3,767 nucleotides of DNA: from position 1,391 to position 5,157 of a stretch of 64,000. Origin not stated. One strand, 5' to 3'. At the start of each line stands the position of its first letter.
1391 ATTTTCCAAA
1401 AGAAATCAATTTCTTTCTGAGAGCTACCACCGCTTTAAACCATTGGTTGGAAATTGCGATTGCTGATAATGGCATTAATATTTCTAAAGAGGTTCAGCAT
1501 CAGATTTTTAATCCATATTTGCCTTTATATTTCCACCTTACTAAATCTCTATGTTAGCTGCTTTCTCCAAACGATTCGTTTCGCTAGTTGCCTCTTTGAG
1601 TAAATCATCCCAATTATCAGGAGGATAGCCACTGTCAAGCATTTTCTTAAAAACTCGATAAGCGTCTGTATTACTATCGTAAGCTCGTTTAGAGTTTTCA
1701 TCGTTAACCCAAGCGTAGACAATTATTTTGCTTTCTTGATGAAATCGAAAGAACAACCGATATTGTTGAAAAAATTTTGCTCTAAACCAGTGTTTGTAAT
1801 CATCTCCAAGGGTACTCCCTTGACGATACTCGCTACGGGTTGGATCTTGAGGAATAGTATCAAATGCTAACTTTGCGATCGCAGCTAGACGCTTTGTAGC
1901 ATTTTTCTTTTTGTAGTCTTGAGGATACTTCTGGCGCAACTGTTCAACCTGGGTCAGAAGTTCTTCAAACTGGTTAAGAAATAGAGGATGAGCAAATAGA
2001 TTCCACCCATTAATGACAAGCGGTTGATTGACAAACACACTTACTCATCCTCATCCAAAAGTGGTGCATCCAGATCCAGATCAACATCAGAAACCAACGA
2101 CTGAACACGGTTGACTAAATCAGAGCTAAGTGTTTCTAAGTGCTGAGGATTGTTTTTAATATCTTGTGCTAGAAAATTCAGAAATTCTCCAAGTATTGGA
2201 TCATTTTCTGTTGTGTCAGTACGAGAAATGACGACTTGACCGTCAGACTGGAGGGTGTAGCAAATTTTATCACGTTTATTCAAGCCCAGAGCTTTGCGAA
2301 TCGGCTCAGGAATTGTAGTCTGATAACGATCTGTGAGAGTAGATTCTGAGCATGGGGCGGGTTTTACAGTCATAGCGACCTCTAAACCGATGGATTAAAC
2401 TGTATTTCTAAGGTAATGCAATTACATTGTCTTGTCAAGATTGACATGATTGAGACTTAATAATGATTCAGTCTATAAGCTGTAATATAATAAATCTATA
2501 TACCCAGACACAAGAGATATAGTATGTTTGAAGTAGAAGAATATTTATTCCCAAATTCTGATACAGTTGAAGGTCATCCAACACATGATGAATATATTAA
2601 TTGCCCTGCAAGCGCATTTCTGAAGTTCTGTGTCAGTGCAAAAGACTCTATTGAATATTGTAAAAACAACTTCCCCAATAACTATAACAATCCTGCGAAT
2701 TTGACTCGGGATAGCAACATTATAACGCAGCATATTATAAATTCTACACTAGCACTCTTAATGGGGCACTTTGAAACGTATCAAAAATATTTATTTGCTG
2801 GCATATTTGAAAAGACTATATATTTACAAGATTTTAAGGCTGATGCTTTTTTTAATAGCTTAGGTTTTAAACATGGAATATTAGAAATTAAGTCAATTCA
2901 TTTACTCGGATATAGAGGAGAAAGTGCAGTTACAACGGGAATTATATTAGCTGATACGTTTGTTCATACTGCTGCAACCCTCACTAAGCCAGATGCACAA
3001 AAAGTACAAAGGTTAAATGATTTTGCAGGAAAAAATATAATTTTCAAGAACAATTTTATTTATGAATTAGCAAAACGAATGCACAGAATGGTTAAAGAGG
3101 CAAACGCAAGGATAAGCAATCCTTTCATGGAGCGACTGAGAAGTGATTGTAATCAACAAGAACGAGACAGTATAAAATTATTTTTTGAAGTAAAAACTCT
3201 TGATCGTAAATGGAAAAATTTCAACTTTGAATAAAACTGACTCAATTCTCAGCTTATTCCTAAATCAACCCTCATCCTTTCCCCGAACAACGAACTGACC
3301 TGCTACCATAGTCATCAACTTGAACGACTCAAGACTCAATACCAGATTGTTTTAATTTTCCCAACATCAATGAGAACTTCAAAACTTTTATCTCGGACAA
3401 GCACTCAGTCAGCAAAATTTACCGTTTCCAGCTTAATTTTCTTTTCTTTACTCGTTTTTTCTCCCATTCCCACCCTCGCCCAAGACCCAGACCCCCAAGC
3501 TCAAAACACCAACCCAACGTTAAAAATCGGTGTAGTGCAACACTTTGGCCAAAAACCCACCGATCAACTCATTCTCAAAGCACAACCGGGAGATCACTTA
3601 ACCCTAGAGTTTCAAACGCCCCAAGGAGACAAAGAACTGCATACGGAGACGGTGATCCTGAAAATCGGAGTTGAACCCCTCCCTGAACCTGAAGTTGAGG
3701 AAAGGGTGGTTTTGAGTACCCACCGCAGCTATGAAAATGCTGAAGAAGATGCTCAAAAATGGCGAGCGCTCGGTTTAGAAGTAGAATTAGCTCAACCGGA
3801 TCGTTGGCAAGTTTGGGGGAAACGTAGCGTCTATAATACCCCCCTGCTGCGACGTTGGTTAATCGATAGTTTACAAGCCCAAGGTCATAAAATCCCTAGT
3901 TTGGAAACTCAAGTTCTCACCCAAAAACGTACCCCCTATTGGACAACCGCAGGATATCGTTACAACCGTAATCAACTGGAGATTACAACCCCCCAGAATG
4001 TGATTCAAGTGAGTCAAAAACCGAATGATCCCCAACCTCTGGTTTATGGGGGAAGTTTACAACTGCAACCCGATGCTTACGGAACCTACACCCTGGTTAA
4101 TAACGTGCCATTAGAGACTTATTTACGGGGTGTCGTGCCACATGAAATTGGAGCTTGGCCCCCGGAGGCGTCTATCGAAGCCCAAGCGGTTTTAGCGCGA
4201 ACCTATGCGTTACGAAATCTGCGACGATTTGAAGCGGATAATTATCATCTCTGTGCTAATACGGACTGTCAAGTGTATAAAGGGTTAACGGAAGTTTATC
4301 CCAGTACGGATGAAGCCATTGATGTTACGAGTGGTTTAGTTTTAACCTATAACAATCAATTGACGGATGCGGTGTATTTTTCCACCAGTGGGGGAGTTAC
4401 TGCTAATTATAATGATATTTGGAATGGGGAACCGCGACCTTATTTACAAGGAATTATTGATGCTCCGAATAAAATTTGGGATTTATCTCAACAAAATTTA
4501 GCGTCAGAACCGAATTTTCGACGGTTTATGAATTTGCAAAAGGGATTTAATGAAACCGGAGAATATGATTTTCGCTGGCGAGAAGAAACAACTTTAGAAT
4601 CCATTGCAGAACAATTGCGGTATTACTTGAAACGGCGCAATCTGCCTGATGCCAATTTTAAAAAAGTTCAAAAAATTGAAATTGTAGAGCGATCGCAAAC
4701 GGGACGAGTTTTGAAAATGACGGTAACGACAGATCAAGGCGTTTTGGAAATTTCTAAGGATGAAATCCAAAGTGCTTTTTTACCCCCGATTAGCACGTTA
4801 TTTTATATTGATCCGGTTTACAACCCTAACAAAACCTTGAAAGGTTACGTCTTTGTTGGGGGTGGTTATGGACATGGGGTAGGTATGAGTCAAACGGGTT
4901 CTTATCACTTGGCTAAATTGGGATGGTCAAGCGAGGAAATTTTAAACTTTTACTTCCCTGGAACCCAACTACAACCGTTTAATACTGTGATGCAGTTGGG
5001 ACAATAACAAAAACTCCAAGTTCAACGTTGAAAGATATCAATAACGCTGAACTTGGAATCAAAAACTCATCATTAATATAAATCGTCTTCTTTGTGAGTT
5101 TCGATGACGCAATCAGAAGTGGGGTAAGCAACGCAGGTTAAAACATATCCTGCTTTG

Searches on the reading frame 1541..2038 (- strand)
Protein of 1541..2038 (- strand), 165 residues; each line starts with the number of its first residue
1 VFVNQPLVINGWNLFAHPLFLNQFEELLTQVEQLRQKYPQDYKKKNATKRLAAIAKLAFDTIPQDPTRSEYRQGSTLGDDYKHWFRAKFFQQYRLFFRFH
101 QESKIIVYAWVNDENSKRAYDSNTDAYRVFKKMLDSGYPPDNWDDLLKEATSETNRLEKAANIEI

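Call 71: search_protein_families(library=pfam, proteins=[window:1541-2038:-], max_evalue=0.00001)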
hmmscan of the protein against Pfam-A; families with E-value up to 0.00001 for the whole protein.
window:1541-2038:- (165 aa): 1 family
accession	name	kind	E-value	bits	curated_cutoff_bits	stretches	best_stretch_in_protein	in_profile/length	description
PF11663.14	Toxin_YhaV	-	1.6e-64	216.5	35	1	14-150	1-137/138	Toxin with endonuclease activity, of toxin-antitoxin system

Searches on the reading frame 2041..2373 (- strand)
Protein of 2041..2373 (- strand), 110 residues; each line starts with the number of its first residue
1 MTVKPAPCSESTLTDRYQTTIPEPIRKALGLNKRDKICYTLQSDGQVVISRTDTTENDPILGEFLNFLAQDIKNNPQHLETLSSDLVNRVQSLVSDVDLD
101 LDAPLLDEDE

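Call 71: search_protein_families(library=pfam, proteins=[window:2041-2373:-], max_evalue=0.00001)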
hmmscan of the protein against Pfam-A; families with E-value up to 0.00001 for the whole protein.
window:2041-2373:- (110 aa): 1 family
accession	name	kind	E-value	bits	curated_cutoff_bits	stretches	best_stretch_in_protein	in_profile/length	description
PF15937.10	PrlF_antitoxin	-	1.7e-42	144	32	1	10-107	1-98/99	prlF antitoxin for toxin YhaV_toxin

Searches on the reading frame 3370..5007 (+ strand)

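Call 71: search_protein_families(library=pfam, proteins=[window:3370-5007:+], max_evalue=0.00001)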
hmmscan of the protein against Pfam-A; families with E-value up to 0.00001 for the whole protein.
window:3370-5007:+ (545 aa): 1 family
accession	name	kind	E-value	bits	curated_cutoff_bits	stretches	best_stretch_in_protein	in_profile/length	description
PF08486.15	SpoIID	-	5.9e-25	88.2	23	1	238-327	3-97/97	Stage II sporulation protein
